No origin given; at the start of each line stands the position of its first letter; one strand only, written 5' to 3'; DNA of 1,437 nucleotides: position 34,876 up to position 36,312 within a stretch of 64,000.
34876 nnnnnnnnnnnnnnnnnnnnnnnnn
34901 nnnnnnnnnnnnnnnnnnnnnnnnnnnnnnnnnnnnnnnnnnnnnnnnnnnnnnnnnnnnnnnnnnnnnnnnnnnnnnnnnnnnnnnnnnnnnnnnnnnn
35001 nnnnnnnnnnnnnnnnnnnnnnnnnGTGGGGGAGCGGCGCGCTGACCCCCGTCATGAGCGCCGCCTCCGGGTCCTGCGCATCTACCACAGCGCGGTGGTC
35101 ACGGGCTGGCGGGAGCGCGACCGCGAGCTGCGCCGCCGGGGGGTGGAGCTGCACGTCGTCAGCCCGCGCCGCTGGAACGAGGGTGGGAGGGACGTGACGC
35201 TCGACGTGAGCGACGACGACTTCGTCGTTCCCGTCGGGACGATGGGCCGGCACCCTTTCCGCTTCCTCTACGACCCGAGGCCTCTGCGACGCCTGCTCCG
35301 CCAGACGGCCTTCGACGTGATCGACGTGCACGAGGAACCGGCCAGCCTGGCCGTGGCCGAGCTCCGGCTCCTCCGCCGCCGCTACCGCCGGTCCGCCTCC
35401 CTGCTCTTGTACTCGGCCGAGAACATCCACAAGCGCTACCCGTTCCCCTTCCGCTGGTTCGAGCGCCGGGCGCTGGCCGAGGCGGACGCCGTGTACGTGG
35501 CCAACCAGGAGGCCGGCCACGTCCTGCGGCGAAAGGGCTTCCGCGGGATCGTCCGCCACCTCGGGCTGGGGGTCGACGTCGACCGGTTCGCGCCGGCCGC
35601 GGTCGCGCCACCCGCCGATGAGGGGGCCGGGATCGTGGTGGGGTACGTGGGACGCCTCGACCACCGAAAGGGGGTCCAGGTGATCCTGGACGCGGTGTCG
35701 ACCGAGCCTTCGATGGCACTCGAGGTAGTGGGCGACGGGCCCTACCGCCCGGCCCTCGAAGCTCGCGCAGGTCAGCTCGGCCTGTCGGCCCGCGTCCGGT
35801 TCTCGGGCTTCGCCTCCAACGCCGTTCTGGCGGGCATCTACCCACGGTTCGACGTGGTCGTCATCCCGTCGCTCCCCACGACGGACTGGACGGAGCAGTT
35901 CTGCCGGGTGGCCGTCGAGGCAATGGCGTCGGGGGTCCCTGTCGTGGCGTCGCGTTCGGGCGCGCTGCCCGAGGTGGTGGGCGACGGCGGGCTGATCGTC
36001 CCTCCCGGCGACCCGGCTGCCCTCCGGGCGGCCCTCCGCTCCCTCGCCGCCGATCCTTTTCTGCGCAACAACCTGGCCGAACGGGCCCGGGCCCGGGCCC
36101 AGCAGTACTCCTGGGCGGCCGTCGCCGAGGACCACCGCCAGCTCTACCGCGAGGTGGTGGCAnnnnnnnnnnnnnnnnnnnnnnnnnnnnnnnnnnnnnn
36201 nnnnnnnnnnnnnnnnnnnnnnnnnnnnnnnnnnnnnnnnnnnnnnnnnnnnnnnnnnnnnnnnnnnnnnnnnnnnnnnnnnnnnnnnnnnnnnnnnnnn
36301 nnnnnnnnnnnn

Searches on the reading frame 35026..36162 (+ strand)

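Call 81: search_protein_families(library=pfam, proteins=[window:35026-36162:+], max_evalue=0.00001)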
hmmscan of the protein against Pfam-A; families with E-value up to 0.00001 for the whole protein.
window:35026-36162:+ (379 aa): 6 families
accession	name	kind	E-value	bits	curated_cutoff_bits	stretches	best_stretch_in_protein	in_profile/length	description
PF00534.26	Glycos_transf_1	-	9.4e-32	110.3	26.4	1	203-356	16-171/172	Glycosyl transferases group 1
PF13692.12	Glyco_trans_1_4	-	2.5e-30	106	27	1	204-343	3-142/142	Glycosyl transferases group 1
PF13439.12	Glyco_transf_4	-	1.1e-11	45.5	28.5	1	33-187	13-170/170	Glycosyltransferase Family 4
PF13579.12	Glyco_trans_4_4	-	1.4e-09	38.9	29.7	1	33-173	12-148/158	Glycosyl transferase 4-like domain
PF13524.12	Glyco_trans_1_2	-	6.1e-09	36.4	25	1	218-368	3-140/144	Glycosyl transferase-like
PF20706.3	GT4-conflict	-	9.4e-06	25.3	26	0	177-368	175-383/385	Family 4 Glycosyltransferase in conflict systems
